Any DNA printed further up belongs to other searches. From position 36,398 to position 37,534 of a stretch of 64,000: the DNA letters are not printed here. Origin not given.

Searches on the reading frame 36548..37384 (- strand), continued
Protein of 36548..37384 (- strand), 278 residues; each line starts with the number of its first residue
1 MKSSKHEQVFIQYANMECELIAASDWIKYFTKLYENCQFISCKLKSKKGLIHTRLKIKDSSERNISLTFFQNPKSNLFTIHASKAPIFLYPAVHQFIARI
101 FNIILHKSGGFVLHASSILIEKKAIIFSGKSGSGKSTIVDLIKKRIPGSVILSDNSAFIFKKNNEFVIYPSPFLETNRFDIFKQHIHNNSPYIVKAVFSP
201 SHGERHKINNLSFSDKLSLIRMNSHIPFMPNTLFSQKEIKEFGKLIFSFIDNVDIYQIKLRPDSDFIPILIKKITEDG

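Call 79: find_encoding_contigs(protein=P0027, flank=6000, max_places=2)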
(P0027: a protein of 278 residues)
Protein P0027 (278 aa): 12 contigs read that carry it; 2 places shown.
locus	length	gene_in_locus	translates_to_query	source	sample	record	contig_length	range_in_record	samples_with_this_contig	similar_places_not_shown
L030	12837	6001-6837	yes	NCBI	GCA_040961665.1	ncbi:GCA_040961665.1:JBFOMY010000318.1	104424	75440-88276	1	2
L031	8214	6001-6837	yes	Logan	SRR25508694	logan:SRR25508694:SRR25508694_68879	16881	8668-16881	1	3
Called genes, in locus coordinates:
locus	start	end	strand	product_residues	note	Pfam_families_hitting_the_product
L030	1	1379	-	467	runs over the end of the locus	PF04932:Wzy_C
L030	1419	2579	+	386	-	PF14907:NTP_transf_5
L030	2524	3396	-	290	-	-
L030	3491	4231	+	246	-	PF01061:ABC2_membrane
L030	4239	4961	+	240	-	PF00005:ABC_tran, PF02463:SMC_N (faint), PF13304:AAA_21 (faint)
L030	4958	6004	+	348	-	PF00535:Glycos_transf_2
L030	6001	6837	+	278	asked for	PF27840:ScmC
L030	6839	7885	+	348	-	PF01564:Spermine_synth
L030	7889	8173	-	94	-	PF05402:PqqD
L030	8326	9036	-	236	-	PF04794:YdjC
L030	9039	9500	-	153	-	-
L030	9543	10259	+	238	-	PF00984:UDPG_MGDP_dh (weak)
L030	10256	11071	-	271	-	PF03808:Glyco_tran_WecG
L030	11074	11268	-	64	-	-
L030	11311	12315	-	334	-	PF00022:Actin (faint), PF06723:MreB_Mbl, PF00012:HSP70 (weak), PF14450:FtsA (weak)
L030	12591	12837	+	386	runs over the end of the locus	PF08308:PEGA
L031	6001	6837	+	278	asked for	PF27840:ScmC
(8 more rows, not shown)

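Call 80: find_encoding_contigs(protein=P0036, flank=6000, max_places=2)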
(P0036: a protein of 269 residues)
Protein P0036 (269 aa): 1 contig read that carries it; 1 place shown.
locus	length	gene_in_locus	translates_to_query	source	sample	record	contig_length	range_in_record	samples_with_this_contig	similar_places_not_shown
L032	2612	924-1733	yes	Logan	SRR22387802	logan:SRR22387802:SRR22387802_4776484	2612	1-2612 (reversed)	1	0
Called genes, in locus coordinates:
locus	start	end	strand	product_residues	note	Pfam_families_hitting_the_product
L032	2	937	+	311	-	?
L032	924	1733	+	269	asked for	PF27840:ScmC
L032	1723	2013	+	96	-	PF05402:PqqD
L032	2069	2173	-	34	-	-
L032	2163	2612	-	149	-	?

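Call 93: search_solved_structures(query=A2, max_evalue=10, show_alignments=3)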
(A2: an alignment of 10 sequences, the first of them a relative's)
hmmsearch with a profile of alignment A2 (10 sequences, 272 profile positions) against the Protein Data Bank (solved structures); distinct sequences matched with E-value up to 10: 112 (the best 60 are shown).
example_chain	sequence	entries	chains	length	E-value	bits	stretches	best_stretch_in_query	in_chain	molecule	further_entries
6fn1_A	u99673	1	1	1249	0.017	17.8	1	119-142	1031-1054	Human-mouse chimeric ABCB1 (ABCBHM)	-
6fn4_A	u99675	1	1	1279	0.018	17.8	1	119-142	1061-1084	Apo form of Human-mouse chimeric ABCB1 (ABCB1HM) in complex with Antigen binding fragment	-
6c2u_A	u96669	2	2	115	0.03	17.1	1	120-144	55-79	phosphate-loop protein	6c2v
6s7p_A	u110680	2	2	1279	0.032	17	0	119-141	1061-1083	Phosphatidylcholine translocator ABCB4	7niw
7niu_A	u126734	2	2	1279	0.032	17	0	119-141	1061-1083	Isoform 2 of Phosphatidylcholine translocator ABCB4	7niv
4loa_A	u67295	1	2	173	0.039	16.7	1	121-160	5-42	De-novo design amidase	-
5ko2_A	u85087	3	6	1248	0.04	16.6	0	119-142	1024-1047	Multidrug resistance protein 1A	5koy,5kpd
6ujr_A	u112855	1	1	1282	0.041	16.6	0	119-142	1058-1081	ATP-dependent translocase ABCB1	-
6ujw_A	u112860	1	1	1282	0.041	16.6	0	119-142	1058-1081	ATP-dependent translocase ABCB1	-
4m1m_A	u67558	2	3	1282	0.041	16.6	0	119-142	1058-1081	Multidrug resistance protein 1A | ATP-dependent translocase ABCB1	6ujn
6ujp_A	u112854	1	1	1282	0.041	16.6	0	119-142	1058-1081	ATP-dependent translocase ABCB1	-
6ujt_A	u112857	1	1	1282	0.042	16.6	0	119-142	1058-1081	ATP-dependent translocase ABCB1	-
6ujs_A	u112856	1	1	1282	0.042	16.6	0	119-142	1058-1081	ATP-dependent translocase ABCB1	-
3g5u_A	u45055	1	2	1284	0.042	16.6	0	119-142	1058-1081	Multidrug resistance protein 1a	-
4lsg_A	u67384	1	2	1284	0.042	16.6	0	119-142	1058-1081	Multidrug resistance protein 1A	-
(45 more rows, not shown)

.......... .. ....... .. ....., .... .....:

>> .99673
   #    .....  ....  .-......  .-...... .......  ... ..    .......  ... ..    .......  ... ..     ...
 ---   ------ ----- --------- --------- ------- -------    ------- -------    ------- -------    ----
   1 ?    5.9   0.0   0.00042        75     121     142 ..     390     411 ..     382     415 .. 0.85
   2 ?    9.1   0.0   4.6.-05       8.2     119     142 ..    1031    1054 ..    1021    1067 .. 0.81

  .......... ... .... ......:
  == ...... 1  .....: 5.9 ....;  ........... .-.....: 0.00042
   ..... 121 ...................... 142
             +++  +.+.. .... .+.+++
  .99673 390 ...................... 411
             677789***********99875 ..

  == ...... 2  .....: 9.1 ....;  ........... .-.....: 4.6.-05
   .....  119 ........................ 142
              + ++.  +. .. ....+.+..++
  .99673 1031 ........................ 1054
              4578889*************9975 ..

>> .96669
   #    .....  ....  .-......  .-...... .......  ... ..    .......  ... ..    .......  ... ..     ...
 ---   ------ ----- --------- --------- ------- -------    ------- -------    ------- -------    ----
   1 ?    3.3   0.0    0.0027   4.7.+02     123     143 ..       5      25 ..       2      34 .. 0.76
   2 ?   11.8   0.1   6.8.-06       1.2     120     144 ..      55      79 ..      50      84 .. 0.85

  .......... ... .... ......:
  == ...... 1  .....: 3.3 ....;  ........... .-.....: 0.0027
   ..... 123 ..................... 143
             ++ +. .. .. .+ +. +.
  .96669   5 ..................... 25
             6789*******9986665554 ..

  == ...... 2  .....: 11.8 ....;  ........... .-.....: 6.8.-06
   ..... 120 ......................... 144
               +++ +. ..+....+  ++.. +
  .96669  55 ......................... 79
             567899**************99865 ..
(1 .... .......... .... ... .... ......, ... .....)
